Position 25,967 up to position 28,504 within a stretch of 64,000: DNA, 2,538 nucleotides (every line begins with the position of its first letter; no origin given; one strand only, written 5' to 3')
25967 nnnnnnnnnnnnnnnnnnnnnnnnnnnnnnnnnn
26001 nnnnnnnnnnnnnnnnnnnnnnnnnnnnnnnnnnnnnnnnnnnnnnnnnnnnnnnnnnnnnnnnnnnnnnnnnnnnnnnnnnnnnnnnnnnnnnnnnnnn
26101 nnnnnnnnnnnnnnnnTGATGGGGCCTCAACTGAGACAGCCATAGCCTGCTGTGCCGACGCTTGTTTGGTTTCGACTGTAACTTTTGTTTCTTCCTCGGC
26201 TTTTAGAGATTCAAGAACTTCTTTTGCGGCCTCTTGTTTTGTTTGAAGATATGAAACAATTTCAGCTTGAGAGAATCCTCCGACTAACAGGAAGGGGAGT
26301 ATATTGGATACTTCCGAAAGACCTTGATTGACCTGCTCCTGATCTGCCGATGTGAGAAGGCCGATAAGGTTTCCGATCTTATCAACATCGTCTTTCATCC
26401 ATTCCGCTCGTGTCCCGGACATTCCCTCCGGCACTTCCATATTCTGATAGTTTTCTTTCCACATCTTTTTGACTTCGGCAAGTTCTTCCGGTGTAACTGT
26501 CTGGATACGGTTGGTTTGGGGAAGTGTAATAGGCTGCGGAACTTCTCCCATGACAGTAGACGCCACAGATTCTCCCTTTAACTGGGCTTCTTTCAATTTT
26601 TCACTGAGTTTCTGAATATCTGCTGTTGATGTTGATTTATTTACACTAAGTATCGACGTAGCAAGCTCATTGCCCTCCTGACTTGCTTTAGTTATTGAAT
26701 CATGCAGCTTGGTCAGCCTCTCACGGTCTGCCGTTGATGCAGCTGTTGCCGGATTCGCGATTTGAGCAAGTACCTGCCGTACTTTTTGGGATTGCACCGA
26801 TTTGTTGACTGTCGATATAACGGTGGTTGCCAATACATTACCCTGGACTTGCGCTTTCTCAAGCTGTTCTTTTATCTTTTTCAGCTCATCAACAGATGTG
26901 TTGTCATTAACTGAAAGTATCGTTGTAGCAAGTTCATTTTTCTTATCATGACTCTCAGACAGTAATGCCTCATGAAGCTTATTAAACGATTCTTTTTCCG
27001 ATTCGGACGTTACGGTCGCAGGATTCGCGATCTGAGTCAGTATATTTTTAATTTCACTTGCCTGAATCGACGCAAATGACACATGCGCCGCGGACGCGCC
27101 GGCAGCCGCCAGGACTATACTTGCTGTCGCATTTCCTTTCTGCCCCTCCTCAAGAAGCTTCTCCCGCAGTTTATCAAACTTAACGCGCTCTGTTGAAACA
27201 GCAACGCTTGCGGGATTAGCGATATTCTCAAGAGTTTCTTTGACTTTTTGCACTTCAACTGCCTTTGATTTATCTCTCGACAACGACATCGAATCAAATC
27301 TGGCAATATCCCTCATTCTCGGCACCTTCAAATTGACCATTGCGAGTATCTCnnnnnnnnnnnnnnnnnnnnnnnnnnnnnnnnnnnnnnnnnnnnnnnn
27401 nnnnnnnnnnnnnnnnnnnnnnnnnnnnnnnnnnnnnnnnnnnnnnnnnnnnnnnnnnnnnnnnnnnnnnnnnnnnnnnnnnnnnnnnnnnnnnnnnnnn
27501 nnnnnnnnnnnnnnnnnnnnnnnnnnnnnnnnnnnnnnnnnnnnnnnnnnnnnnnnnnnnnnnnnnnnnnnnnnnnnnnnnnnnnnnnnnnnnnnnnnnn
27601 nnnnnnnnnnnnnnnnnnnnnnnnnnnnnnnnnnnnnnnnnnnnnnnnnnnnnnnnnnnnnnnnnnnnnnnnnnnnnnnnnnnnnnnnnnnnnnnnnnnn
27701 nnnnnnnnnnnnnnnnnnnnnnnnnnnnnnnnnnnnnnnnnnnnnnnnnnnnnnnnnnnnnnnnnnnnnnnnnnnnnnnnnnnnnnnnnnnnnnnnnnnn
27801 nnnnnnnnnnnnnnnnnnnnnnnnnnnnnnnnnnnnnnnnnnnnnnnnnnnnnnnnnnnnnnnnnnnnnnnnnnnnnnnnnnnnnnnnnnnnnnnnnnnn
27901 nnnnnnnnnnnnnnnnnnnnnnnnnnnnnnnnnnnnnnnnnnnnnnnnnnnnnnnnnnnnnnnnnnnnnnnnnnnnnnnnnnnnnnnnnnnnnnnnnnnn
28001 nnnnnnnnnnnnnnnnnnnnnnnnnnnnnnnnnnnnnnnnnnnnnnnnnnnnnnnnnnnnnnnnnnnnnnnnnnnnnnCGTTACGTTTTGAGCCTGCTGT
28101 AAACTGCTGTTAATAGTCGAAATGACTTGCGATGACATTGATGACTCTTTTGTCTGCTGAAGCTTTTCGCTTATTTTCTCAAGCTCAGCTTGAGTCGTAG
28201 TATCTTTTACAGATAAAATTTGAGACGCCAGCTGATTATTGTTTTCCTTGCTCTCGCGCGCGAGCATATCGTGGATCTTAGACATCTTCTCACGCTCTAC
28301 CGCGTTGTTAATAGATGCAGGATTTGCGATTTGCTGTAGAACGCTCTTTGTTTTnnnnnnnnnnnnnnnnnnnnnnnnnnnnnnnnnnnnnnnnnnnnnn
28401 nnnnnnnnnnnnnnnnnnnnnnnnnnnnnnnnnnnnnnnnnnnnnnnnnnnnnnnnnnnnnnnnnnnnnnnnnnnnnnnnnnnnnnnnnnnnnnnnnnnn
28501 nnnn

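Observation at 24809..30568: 1919-aa membrane protein built from three super-modules of a novel ~90-aa 'IANP' repeat plus a conserved ~110-aa module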

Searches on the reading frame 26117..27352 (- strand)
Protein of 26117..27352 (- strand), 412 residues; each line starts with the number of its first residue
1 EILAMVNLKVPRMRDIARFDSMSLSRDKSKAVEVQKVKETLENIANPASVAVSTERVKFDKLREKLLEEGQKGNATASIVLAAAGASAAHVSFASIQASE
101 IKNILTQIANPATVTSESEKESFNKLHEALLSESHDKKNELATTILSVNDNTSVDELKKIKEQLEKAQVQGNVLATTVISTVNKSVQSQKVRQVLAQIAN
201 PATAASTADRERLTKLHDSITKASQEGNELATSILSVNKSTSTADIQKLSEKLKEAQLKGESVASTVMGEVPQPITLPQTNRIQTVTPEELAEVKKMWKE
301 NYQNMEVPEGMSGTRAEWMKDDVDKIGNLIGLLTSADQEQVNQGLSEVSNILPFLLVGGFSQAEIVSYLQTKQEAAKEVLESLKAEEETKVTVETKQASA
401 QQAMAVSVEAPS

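Call 39: predict_structure(alignment_id=A2)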
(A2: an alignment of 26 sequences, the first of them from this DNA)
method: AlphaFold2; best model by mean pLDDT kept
length: 412 residues; sequences in the alignment: 26
mean_pLDDT: 79.3   pTM: 0.69
mean pLDDT of the five models: 79.3, 77.2, 77.0, 76.3, 75.8
residues with pLDDT >= 90: 67; 70-90: 283; 50-70: 36; < 50: 26
segments of 3 or more residues with pLDDT < 50: 388-412
pLDDT, mean of each block of 10 residues (from residue 1): 76 85 70 73 75 79 81 78 69 72 91 83 91 89 91 89 84 85 85 88 79 86 91 89 85 83 79 69 81 91 77 78 87 83 79 82 90 91 64 31 33 33
secondary structure, 60 per line:
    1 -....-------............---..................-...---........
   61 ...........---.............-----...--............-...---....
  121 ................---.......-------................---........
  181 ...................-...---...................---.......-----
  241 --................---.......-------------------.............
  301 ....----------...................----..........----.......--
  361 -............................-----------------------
elements in order: H2-5 H13-24 H28-45 H53-71 H75-87 H98-109 H117-136 H140-146 H154-169 H173-199 H207-225 H229-235 H243-258 H262-268 H288-304 H315-333 H338-347 H352-358 H362-389

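Call 82: fold_search(model_id=the predicted structure, library=pdb)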
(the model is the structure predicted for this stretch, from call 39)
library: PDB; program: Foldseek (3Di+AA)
matches with E <= 10: 226; with E <= 0.001: 0
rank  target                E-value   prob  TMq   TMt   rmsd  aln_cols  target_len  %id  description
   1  9k2v_a                1.2e-01  0.16  0.11  0.10  33.5       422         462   12  Cyanophage A4 pre-ejectosome (released 2025-04-09)
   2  6k06_C                1.4e-01  0.16  0.12  0.12  28.6       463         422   14  Crystal structure of Importin-alpha and phosphomimetic GM130 (released 2019-10-02)
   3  1q1s_C                1.5e-01  0.18  0.12  0.12  28.9       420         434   13  Mouse Importin alpha- phosphorylated SV40 CN peptide complex (released 2004-03-30)
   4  1q1t_C                1.7e-01  0.13  0.12  0.12  28.9       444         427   14  Mouse Importin alpha: non-phosphorylated SV40 CN peptide complex (released 2004-03-30)
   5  6nmg_A                4.0e-01  0.08  0.11  0.11  26.2       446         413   10  Crystal Structure of Rat Ric-8A G alpha binding domain (released 2019-06-26)
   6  4bqk_A                6.1e-01  0.08  0.12  0.12  28.3       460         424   13  rice importin_alpha : VirD2NLS complex (released 2014-02-19)
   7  5ic1                  9.3e-01  0.08  0.15  0.13  26.6       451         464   13  Structural analysis of a talin triple domain module, E1794Y, E1797Y, Q1801Y mutant (released 2016-05-18)
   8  8ipq_A                9.3e-01  0.06  0.10  0.09  31.4       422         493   12  Cryo-EM structure of heme transporter CydDC from Mycobacterium smegmatis in the inward facing apo state (released 2023-06-14)
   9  6ujs                  9.3e-01  0.04  0.10  0.05  29.5       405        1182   11  P-glycoprotein mutant-F728A and C952A-with BDE100 (released 2020-05-27)
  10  8qah_B                1.0e+00  0.12  0.17  0.16  23.0       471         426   15  X-ray crystal structure of a de novo designed single-chain parallel coiled-coil alpha-helical barrel with 8 inner heli (released 2024-07-03)
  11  2yns_A                1.0e+00  0.07  0.13  0.12  27.8       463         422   13  rImp_alpha_B54NLS (released 2013-01-09)
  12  9esd_D                1.1e+00  0.06  0.10  0.11  25.0       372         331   10  Holo TDO with a bound inhibitor (released 2025-03-05)
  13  8w6d_A                1.1e+00  0.06  0.14  0.12  23.8       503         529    8  CryoEM structure of NaDC1 in apo state (released 2024-04-17)
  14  9fqr_G3               1.1e+00  0.05  0.11  0.09  28.3       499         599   11  96-nm repeat of axonemal doublet microtubules from bovine sperm (released 2025-03-26)
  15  9jyy_G                1.2e+00  0.04  0.09  0.07  41.1       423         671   12  core proteins of mature T7 (released 2024-12-11)
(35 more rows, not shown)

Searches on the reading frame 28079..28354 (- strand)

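Call 15: search_protein_families(library=pfam, proteins=[window:28079-28354:-], max_evalue=10)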
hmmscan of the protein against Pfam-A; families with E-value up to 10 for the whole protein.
seq(92 aa): 6 families
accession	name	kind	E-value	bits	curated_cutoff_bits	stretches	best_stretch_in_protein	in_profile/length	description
PF13094.11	CENP-Q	-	0.0043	17.7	28.5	1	5-90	65-159/162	CENP-Q, a CENPA-CAD centromere complex subunit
PF21733.3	Death_3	-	0.091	13.3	27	1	23-90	29-103/106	Death domain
PF23925.1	A-sol_ELP1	-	0.12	12.6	27.6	1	14-86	85-158/203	ELP1 alpha-solenoid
PF16113.10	ECH_2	-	0.76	9.7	27.2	1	21-84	192-260/335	Enoyl-CoA hydratase/isomerase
PF09007.17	EBP50_C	-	2.1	9.8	25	1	11-90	23-102/128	EBP50, C-terminal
PF07554.19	FIVAR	-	5.4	8.2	29.2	1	26-90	4-68/71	FIVAR domain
